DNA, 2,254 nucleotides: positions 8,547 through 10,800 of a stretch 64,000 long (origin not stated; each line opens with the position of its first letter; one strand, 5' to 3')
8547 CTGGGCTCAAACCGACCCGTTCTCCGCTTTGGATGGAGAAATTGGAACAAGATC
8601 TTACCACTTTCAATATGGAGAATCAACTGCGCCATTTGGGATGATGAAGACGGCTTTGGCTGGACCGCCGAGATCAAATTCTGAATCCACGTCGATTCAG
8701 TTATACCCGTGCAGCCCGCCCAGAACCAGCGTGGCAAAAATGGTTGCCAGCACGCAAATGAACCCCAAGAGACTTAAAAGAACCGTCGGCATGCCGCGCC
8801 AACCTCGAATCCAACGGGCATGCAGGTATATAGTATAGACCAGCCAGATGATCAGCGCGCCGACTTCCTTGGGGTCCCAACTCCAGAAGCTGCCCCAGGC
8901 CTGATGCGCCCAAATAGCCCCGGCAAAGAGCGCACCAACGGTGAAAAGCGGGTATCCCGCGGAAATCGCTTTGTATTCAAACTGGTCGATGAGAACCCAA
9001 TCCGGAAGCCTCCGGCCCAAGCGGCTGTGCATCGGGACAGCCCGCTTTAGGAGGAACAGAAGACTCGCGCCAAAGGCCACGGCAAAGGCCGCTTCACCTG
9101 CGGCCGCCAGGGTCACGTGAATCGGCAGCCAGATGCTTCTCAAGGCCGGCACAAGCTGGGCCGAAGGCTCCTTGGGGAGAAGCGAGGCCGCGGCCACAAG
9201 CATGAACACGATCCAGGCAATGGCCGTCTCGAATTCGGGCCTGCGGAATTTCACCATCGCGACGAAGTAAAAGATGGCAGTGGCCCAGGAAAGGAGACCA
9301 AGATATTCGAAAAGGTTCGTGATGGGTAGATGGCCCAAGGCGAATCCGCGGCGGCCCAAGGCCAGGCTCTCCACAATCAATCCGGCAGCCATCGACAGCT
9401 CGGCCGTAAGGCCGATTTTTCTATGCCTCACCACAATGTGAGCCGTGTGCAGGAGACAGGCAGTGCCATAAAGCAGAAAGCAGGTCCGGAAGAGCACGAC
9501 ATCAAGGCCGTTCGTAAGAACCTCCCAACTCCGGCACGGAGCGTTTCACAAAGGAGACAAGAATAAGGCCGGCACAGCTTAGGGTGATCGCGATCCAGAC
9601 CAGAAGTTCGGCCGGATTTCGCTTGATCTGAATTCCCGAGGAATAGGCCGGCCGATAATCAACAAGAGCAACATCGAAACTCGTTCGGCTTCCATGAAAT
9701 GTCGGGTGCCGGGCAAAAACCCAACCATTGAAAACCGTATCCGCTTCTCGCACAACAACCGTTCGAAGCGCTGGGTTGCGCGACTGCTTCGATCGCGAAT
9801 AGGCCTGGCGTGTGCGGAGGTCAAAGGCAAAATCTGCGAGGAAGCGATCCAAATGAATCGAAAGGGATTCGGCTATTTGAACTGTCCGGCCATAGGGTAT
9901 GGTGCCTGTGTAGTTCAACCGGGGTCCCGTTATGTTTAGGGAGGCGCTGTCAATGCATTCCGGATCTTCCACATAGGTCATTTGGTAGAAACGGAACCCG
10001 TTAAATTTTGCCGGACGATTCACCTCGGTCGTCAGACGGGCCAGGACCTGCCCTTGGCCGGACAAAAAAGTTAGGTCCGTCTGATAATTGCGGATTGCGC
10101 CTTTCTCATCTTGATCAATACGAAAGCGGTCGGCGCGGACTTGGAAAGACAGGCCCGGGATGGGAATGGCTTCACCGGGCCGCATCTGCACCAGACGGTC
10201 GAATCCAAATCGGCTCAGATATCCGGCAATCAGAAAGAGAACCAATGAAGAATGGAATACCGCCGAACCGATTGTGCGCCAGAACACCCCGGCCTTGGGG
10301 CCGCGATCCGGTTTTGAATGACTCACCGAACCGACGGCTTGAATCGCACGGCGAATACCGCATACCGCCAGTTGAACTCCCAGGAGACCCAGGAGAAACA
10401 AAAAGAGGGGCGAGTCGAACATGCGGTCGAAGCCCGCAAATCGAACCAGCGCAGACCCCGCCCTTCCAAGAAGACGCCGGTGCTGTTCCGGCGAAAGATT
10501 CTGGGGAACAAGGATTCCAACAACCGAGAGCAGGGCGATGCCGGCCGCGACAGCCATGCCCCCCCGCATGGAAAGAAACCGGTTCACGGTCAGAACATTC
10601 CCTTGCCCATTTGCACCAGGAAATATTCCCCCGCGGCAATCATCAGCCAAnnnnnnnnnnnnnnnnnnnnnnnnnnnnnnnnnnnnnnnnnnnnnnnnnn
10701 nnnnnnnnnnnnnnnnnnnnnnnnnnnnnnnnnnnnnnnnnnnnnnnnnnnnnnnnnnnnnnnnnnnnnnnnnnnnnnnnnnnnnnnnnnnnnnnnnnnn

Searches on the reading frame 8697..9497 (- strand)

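Call 19: search_protein_families(library=pfam, proteins=[window:8697-9497:-], max_evalue=0.001)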
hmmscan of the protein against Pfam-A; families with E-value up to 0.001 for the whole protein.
window:8697-9497:- (266 aa): 1 family
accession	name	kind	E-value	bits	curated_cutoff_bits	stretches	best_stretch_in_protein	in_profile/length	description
PF01578.25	Cytochrom_C_asm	-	1.6e-40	139.5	29.9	1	60-263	2-212/212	Cytochrome C assembly protein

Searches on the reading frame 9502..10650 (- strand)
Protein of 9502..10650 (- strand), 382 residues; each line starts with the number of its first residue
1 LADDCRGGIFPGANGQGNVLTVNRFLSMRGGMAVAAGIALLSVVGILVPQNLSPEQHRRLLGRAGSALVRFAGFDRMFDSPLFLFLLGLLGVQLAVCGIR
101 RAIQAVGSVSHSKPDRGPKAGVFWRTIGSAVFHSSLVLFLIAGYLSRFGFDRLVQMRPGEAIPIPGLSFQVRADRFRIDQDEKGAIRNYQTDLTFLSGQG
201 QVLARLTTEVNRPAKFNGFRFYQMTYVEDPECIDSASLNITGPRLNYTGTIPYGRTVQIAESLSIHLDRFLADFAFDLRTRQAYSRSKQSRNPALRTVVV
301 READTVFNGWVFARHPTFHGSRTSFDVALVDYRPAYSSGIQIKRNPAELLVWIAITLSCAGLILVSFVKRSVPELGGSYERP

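Call 19: search_protein_families(library=pfam, proteins=[window:9502-10650:-], max_evalue=0.001)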
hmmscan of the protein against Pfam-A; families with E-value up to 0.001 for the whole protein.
window:9502-10650:- (382 aa): 1 family
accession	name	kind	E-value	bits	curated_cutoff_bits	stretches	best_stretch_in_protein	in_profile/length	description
PF05140.19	ResB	-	2.6e-31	109.4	24.6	2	124-370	149-452/486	ResB-like family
